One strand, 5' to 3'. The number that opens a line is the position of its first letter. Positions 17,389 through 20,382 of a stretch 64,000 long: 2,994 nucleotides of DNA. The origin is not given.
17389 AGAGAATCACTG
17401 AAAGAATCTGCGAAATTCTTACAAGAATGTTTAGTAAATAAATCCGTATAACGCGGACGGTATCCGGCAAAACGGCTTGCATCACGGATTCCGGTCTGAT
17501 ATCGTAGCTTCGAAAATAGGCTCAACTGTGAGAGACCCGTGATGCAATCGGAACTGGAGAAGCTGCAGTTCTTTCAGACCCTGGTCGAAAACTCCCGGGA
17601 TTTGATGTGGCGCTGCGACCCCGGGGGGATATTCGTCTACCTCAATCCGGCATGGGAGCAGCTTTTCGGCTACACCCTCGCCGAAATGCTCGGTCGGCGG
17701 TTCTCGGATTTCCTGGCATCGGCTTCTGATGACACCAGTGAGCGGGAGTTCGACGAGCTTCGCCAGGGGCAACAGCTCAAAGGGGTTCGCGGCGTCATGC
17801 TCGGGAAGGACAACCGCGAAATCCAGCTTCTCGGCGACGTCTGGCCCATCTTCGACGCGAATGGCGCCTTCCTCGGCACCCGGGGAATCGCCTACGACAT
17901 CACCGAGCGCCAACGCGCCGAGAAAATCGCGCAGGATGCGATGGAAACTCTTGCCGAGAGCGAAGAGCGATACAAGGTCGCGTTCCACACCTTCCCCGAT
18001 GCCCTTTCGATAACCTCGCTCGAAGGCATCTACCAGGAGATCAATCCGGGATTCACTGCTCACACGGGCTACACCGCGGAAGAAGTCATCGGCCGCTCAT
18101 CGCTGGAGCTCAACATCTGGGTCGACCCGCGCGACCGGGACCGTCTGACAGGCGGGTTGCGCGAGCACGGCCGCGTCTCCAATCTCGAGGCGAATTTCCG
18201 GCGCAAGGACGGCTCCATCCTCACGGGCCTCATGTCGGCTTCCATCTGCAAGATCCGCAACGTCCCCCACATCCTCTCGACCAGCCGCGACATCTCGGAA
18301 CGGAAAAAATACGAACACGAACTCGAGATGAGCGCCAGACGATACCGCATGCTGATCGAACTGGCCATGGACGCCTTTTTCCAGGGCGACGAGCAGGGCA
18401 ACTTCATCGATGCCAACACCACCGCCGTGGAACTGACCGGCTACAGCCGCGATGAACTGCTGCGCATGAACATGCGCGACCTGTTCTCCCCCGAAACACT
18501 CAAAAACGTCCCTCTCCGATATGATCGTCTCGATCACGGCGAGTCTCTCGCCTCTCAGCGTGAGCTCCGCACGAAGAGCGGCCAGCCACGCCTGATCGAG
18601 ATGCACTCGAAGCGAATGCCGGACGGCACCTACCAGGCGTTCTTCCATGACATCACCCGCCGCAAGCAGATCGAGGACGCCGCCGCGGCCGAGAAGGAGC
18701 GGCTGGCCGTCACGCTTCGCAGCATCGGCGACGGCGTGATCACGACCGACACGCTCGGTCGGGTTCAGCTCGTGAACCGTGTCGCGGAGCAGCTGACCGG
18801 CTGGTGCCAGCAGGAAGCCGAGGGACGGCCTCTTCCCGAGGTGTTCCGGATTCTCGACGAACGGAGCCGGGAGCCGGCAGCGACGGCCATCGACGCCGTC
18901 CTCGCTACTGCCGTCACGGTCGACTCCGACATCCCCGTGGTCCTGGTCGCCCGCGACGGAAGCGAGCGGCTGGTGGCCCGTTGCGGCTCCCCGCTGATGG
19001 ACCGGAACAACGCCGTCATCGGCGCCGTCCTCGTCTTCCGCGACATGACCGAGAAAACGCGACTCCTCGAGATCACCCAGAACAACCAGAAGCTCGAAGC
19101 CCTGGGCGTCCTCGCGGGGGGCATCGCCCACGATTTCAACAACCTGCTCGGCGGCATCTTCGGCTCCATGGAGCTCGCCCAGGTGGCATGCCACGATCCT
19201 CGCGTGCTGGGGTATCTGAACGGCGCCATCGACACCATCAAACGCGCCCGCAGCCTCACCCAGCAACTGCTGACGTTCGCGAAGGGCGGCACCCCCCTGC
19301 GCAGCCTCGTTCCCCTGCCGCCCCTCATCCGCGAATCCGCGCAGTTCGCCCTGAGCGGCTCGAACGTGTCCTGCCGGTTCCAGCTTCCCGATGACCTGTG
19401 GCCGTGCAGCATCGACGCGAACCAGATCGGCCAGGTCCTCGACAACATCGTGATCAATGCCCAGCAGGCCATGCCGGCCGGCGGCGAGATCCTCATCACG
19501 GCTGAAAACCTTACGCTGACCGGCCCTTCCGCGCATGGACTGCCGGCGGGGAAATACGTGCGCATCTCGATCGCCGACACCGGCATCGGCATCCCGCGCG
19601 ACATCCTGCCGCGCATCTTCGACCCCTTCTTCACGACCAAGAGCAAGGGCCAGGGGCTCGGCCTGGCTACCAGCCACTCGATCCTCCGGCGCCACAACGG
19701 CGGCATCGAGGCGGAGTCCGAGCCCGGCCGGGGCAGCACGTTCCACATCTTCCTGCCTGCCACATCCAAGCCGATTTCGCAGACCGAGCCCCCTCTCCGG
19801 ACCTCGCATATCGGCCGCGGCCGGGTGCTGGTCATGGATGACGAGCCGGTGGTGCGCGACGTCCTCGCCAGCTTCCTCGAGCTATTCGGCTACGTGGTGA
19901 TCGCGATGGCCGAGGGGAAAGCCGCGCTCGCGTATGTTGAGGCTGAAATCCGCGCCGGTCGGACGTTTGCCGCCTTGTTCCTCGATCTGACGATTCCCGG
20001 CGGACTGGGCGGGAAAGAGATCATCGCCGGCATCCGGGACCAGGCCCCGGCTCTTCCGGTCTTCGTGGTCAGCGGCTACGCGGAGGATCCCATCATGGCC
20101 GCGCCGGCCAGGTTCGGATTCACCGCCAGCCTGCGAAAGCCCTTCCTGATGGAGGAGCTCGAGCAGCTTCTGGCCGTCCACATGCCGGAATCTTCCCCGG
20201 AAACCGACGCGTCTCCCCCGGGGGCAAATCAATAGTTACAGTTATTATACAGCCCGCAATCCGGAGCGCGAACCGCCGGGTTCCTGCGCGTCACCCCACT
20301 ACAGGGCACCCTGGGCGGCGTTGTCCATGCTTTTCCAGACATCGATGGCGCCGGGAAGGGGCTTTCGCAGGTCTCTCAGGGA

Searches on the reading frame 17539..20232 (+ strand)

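Call 61: search_protein_families(library=pfam, proteins=[window:17539-20232:+], max_evalue=0.0001)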
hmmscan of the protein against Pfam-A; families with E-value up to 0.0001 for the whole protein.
window:17539-20232:+ (898 aa): 9 families
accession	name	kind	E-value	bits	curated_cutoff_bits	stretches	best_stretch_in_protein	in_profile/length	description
PF00989.32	PAS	-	2.9e-50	169.4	22.6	4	388-503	2-113/113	PAS fold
PF13426.13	PAS_9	-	1.9e-44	150.6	27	4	26-123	7-103/103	PAS domain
PF08448.16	PAS_4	-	8.8e-42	142.2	23.1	3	393-507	1-109/110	PAS fold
PF13188.13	PAS_8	-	1.6e-29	101.2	21.8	2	11-67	2-57/65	PAS domain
PF02518.31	HATPase_c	-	3.2e-25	89.1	26.4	1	626-742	2-110/111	Histidine kinase-, DNA gyrase B-, and HSP90-like ATPase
PF08447.18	PAS_3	-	4.2e-17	62.6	25.6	0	33-109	2-80/89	PAS fold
PF00072.30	Response_reg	-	9.4e-15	55.2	30.2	1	763-878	1-110/111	Response regulator receiver domain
PF12860.13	PAS_7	-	4.9e-09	36.8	27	0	338-379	73-114/115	PAS fold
PF00512.31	HisKA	-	5.3e-05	23.6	26.9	0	525-584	5-64/66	His Kinase A (phospho-acceptor) domain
